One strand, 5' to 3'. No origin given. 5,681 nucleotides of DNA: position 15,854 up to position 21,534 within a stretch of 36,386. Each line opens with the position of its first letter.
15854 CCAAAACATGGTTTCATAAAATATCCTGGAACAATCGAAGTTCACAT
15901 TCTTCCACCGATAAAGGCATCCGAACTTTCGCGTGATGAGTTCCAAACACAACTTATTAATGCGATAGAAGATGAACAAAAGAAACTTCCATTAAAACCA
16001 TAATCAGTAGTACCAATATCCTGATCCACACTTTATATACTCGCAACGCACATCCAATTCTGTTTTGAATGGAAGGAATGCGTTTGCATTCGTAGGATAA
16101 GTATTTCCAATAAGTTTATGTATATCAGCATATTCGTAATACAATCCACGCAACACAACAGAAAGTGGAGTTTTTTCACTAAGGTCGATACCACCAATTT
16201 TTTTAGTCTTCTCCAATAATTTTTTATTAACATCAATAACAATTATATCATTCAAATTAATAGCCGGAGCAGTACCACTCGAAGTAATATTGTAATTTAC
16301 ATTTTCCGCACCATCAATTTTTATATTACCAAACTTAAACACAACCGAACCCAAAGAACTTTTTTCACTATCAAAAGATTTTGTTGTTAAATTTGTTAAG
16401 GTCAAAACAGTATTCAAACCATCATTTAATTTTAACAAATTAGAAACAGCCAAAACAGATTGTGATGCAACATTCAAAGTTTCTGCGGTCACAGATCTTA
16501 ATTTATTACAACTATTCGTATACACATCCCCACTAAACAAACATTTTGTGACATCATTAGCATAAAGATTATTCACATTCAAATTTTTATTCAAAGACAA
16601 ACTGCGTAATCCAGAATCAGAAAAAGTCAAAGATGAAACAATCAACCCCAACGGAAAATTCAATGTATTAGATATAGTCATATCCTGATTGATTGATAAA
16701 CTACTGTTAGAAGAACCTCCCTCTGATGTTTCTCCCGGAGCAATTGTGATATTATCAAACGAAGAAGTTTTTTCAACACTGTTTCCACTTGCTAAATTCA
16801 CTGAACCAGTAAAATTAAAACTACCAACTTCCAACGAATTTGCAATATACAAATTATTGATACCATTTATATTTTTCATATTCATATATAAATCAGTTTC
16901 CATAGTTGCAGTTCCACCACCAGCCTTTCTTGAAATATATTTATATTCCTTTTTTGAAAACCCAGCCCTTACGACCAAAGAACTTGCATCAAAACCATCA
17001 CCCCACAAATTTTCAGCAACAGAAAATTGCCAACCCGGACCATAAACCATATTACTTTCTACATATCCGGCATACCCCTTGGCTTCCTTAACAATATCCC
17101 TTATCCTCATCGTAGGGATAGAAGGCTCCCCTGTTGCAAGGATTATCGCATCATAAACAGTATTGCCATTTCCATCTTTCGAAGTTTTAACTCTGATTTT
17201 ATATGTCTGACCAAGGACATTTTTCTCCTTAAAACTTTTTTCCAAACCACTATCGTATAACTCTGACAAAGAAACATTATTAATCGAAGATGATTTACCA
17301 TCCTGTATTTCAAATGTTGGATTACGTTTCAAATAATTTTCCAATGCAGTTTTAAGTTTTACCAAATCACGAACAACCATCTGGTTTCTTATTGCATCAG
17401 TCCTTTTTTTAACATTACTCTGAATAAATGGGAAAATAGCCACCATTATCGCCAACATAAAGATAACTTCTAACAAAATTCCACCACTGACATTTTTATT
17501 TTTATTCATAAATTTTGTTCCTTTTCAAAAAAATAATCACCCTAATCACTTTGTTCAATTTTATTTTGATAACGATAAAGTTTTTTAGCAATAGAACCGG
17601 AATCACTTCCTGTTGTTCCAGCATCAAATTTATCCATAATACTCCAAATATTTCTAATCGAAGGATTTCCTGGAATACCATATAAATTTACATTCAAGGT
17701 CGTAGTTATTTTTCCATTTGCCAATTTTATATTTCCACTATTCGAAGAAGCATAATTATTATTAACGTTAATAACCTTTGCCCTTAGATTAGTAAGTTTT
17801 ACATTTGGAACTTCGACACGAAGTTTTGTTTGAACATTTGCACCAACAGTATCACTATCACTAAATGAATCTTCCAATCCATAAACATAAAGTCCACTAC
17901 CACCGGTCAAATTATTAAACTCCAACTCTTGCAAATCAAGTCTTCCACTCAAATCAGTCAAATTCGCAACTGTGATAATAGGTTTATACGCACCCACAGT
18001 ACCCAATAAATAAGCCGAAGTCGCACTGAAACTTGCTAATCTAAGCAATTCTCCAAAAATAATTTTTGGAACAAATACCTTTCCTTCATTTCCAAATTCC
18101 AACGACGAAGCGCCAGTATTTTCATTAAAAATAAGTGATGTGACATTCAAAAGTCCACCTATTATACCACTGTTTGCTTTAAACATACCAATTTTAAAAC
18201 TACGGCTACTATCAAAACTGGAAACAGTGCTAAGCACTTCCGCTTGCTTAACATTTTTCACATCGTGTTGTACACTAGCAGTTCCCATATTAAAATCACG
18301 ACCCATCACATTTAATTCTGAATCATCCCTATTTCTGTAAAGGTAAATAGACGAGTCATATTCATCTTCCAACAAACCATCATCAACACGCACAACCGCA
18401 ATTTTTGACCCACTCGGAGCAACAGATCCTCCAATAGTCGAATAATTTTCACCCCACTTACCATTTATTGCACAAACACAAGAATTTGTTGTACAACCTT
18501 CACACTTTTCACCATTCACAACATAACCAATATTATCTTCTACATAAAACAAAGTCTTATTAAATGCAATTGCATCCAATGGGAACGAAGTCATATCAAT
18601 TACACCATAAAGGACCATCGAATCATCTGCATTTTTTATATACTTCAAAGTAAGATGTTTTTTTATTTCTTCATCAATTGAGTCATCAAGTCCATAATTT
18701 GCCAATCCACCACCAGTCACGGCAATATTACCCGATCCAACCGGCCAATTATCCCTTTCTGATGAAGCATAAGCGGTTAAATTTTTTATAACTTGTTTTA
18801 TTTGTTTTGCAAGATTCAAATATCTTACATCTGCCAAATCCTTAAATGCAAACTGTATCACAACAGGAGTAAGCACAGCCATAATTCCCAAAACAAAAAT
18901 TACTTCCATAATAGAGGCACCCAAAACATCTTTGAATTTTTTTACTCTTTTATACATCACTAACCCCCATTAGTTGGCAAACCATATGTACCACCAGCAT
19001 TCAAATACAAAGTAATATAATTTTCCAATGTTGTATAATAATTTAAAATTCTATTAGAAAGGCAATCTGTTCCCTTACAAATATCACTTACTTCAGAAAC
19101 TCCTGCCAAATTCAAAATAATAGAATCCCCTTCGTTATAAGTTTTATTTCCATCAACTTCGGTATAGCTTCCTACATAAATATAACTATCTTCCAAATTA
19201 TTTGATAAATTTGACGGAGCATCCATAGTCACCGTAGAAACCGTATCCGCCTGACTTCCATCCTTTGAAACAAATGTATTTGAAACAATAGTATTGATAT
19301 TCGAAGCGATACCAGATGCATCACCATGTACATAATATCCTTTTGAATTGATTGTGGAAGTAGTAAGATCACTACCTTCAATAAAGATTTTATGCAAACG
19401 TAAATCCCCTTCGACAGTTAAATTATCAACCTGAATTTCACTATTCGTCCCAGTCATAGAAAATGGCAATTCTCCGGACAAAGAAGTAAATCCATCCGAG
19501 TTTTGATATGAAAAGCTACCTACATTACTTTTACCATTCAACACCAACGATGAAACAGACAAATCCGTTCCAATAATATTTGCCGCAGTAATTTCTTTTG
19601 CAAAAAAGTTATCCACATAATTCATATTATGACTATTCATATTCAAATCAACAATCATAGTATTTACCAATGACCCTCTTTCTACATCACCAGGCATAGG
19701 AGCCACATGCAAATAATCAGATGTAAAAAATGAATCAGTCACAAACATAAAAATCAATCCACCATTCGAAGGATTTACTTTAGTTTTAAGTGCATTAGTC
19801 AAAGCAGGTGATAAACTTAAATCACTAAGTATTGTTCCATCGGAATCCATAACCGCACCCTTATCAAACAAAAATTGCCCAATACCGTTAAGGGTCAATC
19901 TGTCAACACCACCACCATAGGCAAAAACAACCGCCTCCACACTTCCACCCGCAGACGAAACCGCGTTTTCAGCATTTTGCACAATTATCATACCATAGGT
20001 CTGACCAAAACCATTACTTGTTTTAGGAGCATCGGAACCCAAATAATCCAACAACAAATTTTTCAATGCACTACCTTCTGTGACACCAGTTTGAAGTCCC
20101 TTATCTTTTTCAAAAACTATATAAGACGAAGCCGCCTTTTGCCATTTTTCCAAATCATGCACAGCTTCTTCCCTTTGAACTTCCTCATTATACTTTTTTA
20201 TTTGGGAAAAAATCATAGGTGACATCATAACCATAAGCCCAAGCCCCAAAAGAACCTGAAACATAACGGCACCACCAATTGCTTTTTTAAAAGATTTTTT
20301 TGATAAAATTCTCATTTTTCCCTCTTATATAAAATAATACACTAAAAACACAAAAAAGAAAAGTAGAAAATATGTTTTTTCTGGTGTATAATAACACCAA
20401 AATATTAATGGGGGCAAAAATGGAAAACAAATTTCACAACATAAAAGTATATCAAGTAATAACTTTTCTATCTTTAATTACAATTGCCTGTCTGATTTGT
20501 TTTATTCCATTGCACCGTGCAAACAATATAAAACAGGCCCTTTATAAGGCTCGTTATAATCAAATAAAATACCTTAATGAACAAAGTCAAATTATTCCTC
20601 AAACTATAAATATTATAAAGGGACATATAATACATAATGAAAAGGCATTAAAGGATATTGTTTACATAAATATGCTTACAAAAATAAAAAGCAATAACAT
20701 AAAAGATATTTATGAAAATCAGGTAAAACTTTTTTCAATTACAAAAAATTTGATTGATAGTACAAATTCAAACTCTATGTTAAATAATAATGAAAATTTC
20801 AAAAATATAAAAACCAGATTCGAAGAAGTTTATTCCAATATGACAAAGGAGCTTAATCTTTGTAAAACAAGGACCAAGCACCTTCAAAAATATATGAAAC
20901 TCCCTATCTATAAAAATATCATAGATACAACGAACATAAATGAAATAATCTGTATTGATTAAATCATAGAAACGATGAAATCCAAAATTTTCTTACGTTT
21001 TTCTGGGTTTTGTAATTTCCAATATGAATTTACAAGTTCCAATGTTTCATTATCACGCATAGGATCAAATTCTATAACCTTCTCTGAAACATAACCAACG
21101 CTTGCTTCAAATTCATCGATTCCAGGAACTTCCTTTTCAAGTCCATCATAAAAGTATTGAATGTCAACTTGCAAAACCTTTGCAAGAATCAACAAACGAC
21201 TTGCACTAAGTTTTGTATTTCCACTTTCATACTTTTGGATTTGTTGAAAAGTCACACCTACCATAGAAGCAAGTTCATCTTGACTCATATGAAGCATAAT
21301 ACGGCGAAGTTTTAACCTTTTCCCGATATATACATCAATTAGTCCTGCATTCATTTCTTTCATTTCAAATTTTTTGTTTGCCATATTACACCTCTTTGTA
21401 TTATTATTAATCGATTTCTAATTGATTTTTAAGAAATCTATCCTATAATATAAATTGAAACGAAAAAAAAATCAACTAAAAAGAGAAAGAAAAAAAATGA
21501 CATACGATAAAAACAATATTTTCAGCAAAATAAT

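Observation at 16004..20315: Operon of three paralogous giant (451/471/501 aa) prepilin-like proteins with no assembly machinery nearby: candidate novel fibre or pseudopilus system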

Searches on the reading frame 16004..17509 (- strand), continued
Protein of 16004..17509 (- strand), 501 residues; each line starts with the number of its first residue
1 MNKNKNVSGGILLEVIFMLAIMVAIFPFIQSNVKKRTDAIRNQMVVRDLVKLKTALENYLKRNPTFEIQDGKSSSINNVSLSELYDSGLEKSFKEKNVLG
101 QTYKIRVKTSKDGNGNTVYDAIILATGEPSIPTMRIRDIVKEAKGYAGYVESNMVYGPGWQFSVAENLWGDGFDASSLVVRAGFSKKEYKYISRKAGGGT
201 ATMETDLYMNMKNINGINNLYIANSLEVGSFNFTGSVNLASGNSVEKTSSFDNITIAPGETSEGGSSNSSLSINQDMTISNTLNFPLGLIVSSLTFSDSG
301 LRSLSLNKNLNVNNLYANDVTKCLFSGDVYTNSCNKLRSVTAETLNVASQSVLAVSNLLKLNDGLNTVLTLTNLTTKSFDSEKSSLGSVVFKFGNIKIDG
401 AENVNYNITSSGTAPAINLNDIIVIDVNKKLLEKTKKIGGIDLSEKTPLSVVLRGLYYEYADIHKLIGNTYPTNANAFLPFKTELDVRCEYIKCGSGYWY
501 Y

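Call 100: find_related_loci(query=A6, collection=metagenome_contigs, flank=10000)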
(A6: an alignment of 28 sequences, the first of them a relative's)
Query A6 (152 aa) in metagenome_contigs; peptide patterns used: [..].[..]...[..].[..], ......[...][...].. (x = any residue, [..] = any of these).
232 stretches matched a pattern; 159 encode a relative of the query (tblastn E <= 1e-3); the best 80 are kept; 80 distinct loci.
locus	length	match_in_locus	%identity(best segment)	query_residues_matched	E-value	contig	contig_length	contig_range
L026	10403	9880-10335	56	1-152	7e-53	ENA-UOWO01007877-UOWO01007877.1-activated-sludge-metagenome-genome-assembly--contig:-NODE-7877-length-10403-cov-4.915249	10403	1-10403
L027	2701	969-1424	54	1-152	8e-52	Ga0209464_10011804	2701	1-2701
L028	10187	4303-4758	53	1-152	4e-50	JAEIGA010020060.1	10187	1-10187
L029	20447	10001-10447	55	1-149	5e-50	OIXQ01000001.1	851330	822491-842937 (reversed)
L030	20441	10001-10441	54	1-147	3e-49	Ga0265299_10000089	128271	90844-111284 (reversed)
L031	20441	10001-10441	54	1-147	3e-49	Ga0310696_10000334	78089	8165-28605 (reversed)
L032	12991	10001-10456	53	1-152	5e-49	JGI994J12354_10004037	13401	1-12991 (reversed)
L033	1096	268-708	53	1-147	4e-51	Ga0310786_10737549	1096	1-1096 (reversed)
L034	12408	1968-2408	52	1-147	3e-48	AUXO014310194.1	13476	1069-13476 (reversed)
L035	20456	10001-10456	52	1-152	2e-47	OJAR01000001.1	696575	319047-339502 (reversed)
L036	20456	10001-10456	53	1-152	4e-47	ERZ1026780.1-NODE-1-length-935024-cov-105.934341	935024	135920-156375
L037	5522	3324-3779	52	1-152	1e-46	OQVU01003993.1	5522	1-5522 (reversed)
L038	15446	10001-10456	53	1-152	8e-47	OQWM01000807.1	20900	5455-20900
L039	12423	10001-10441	50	1-147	1e-46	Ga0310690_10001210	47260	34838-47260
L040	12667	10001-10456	51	1-152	1e-46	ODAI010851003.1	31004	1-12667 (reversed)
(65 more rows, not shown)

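Call 104: list_cluster_members(proteins=[P0002, P0003, P0005, P0012, P0013, P0015, P0017, P0019, P0020, P0021])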
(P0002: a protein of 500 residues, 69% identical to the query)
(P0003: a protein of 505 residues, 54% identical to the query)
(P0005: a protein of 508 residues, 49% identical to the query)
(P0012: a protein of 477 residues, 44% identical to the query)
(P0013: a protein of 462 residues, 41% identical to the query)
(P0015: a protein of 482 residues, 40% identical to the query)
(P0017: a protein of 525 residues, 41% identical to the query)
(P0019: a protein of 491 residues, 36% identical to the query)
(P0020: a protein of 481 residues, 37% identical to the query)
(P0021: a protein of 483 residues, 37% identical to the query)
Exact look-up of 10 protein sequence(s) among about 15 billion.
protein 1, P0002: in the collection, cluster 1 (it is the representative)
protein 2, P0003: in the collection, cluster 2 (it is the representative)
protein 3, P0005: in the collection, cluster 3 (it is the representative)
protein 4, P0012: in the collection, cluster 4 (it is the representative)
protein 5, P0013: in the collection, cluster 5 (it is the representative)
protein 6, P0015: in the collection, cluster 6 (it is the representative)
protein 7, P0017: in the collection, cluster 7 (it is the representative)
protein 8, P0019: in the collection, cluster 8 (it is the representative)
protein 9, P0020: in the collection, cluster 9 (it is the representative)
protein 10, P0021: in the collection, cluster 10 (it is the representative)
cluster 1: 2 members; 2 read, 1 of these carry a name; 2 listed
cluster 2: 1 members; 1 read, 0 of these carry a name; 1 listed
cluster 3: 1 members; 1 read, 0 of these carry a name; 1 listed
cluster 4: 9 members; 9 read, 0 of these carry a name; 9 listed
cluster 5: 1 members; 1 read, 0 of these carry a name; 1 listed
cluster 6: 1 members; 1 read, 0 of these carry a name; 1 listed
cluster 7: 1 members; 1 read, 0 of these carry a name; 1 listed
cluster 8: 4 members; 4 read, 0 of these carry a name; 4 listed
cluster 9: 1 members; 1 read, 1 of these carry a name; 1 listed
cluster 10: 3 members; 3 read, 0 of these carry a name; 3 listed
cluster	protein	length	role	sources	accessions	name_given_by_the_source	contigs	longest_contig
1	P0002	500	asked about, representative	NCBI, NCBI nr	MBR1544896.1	MAG: hypothetical protein IJ638_03060 [Alphaproteobacteria bacterium] | hypothetical protein [Alphaproteobacteria bacterium]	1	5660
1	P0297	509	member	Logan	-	-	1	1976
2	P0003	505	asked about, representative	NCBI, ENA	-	-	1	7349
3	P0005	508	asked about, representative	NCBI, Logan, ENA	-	-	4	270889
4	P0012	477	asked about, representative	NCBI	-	-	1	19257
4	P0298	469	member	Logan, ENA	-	-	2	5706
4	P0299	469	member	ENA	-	-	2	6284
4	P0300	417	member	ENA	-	-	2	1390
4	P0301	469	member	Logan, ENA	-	-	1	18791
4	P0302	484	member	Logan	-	-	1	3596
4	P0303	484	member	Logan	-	-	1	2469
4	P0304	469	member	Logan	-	-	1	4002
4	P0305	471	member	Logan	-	-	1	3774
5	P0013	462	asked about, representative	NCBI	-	-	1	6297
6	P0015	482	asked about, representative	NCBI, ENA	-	-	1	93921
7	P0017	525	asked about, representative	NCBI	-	-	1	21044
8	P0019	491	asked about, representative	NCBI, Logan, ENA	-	-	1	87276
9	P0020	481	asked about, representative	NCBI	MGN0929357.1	MAG: hypothetical protein ACI4N3_01820 [Alphaproteobacteria bacterium]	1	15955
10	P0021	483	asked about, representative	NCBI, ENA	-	-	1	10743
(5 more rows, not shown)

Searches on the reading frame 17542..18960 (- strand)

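Call 3: search_protein_families(library=pfam, proteins=[window:17542-18960:-], max_evalue=1)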
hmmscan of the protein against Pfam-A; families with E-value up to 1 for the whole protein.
window:17542-18960:- (472 aa): 1 family
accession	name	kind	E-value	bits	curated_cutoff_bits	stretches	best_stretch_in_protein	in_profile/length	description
PF08757.17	CotH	-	0.078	12.9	23.8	1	199-240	187-228/322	CotH kinase protein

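Call 4: search_protein_families(library=ncbifam, proteins=[window:17542-18960:-], max_evalue=1)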
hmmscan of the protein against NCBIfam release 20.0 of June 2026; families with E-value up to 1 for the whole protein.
window:17542-18960:- (472 aa): 0 families

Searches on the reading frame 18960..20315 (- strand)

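Call 3: search_protein_families(library=pfam, proteins=[window:18960-20315:-], max_evalue=1)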
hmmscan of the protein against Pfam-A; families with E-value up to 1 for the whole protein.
window:18960-20315:- (451 aa): 2 families
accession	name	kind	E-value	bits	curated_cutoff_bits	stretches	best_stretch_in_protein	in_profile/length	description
PF22404.2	ToxT_N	-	0.07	13.9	27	1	211-319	7-112/158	ToxT, N-terminal cupin-like domain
PF17783.7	CvfB_WH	-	0.52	10.6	22.9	0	4-14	31-41/58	CvfB-like winged helix domain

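Call 4: search_protein_families(library=ncbifam, proteins=[window:18960-20315:-], max_evalue=1)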
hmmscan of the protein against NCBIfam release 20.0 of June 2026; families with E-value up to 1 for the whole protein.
window:18960-20315:- (451 aa): 1 family
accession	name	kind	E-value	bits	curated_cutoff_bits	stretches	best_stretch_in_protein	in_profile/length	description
NF047395.1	TransRegLtdR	equivalog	0.052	13.2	250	1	312-360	61-106/166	transcriptional regulator LdtR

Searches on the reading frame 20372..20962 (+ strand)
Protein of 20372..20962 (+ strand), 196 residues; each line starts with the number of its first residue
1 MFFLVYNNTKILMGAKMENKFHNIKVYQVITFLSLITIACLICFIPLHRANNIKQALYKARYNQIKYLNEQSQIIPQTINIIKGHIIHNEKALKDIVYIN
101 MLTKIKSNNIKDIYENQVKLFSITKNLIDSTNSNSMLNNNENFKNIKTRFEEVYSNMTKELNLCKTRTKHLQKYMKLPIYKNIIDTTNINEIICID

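Call 3: search_protein_families(library=pfam, proteins=[window:20372-20962:+], max_evalue=1)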
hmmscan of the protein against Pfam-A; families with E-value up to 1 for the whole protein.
window:20372-20962:+ (196 aa): 4 families
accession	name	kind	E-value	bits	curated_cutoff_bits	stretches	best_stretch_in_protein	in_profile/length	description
PF04011.17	LemA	-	0.00069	19.9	26.2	1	68-162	9-102/149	LemA family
PF25368.1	PUB10_N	-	0.13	13.3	32.6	1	108-162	41-96/124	PUB10-like, N-terminal domain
PF14970.11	TEDC1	-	0.37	11.5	27.4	1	78-176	62-152/169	Tubulin epsilon and delta complex protein 1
PF01484.22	Col_cuticle_N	-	0.89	10.1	23.5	0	151-169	26-44/50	Nematode cuticle collagen N-terminal domain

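Call 4: search_protein_families(library=ncbifam, proteins=[window:20372-20962:+], max_evalue=1)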
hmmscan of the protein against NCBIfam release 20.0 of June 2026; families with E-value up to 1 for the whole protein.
window:20372-20962:+ (196 aa): 0 families

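Call 89: search_protein_families(library=pfam, alignment_id=A5, max_evalue=0.01)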
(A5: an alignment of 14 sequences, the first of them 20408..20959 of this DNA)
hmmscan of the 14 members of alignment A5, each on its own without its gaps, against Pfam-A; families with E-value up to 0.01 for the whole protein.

A. member 1, window:20408-20959:+ (184 aa): 1 family
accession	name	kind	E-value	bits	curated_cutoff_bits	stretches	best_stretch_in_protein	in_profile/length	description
PF04011.17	LemA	-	0.0006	20.1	26.2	1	56-150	9-102/149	LemA family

B. families by the number of members that match (of 14 scanned): 6 families
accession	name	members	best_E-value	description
PF04011.17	LemA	11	4.1e-09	LemA family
PF22539.1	DUF7004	1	0.0051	Family of unknown function (DUF7004)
PF15960.10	DUF4763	1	0.0061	Domain of unknown function (DUF4763)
PF06143.16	Baculo_11_kDa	1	0.0063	Baculovirus 11 kDa family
PF22342.1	T3SS_CopN_3rd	1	0.0088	T3SS, Low calcium response E, third helical domain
PF04782.17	DUF632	1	0.0091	Protein of unknown function (DUF632)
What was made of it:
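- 20372..20962 (+): LemA-family bitopic protein (probable start at 20408), divergent neighbour. Linked to the triad only in the window's clade. Pfam LemA hits 11 of 14 orthologues, best E 4e-9 (call 89).
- On LemA (PF04011), for the divergent neighbour only: 11 of 14 orthologues match, best E 4e-9, although the window's copy is sub-threshold at 20.1 bits (call 89).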

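Call 90: search_solved_structures(query=A5, max_evalue=1, show_alignments=1)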
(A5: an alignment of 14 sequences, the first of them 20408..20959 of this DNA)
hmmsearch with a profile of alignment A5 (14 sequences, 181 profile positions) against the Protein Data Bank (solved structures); distinct sequences matched with E-value up to 1: 3.
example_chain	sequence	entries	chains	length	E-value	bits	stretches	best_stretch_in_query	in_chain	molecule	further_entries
2etd_A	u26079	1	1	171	7.5e-06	28.8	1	36-145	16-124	lemA protein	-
6xl5_G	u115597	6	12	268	0.016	18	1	33-73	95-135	MerR family transcriptional regulator EcmrR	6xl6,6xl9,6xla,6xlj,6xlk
6xaw_A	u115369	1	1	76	0.57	12.9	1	62-116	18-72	Transcriptional regulatory protein SIN3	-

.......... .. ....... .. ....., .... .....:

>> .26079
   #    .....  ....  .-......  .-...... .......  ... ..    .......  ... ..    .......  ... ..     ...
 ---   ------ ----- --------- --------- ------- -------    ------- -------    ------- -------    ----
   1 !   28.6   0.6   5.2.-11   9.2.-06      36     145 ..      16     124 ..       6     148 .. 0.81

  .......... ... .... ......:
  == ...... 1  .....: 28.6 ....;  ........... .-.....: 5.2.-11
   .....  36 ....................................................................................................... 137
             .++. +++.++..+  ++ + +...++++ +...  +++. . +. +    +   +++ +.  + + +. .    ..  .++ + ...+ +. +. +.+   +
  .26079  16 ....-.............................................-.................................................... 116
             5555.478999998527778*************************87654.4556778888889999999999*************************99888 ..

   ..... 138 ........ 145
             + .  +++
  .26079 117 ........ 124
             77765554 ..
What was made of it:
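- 20372..20962 (+): PDB 2etd LemA, E 7.5e-6 (call 90).
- On LemA (PF04011), for the divergent neighbour only: The profile matches PDB 2etd 'lemA protein', E 7.5e-6 (call 90).
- Checked: The divergent neighbour is a true LemA-family protein (calls 89, 90), and the next gene is an XRE regulator (call 3).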

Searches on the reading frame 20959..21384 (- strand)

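Call 3: search_protein_families(library=pfam, proteins=[window:20959-21384:-], max_evalue=1)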
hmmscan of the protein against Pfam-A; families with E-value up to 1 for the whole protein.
window:20959-21384:- (141 aa): 7 families
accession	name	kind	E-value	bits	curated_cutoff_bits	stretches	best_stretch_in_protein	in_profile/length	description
PF01381.28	HTH_3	-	1.7e-14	54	23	1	24-78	1-55/55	Helix-turn-helix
PF12844.13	HTH_19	-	1.8e-09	37.8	30.2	1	21-81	1-61/64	Helix-turn-helix domain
PF13560.12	HTH_31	-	1.4e-05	25.8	27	1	21-74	3-57/64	Helix-turn-helix domain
PF13443.12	HTH_26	-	0.00052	20.7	22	1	32-75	10-54/63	Cro/C1-type HTH DNA-binding domain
PF15731.11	MqsA_antitoxin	-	0.0062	17.1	30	1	9-71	62-120/131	Antitoxin component of bacterial toxin-antitoxin system, MqsA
PF13545.12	HTH_Crp_2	-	0.012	16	27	1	28-47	18-37/70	Crp-like helix-turn-helix domain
PF15943.11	YdaS_toxin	-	0.07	13.4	30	1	34-69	10-45/65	Bacterial toxin YdaS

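Call 4: search_protein_families(library=ncbifam, proteins=[window:20959-21384:-], max_evalue=1)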
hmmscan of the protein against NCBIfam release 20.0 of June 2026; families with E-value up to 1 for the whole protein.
window:20959-21384:- (141 aa): 18 families
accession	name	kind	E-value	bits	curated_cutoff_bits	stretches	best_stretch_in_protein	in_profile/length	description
NF047948.1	male_kill_WMK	equivalog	2.4e-13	50.2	300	1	12-138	155-259/300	WO male-killing family protein Wmk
NF052239.1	antitox_spr1629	equivalog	1.6e-10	40.6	335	1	19-83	2-66/377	spr1629 family repressor/antitoxin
NF007257.0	PRK09706.1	subfamily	1.8e-09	37.5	101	1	19-89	5-75/135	transcriptional repressor DicA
NF041951.1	phage_RstR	subfamily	6.4e-09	36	80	1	20-79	3-62/108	RstR family transcriptional repressor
TIGR03830.1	CxxCG_CxxCG_HTH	subfamily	1.7e-06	27.8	61.8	1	7-67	53-113/127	type II TA system antitoxin MqsA family protein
NF003162.0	PRK04140.1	equivalog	2.7e-06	26.7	263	1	21-80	128-187/317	transcriptional regulator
TIGR03070.1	couple_hipB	subfamily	5.1e-06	26.4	71.65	1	20-71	3-54/58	type II toxin-antitoxin system Y4mF family antitoxin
TIGR00270.2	TIGR00270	equivalog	0.00011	22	110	1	7-75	64-131/159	multiprotein bridging factor aMBF1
NF006015.0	PRK08154.1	subfamily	0.00023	20.4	204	1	18-78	29-89/314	anaerobic benzoate catabolism transcriptional regulator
NF041575.1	antitoxPezA_Strep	equivalog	0.00031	20.7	290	1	20-74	2-56/158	type II toxin-antitoxin system antitoxin PezA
NF038139.1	Reg_Aceta_RamB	equivalog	0.0015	17.3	700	1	18-80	1-63/465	acetate metabolism transcriptional regulator RamB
NF007408.0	PRK09943.1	equivalog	0.0038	16.8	211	1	19-84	7-72/185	HTH-type transcriptional regulator PuuR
NF007481.0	PRK10072.1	equivalog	0.012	16.1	110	1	25-70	40-83/96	HTH-type transcriptional regulator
NF049845.1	Xre_ParS_antitoxin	subfamily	0.015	15.3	90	1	31-79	14-65/112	type II RES/Xre toxin-antitoxin system antitoxin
NF007271.0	PRK09726.1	equivalog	0.034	14.2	79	1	22-72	15-62/88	type II toxin-antitoxin system antitoxin HipB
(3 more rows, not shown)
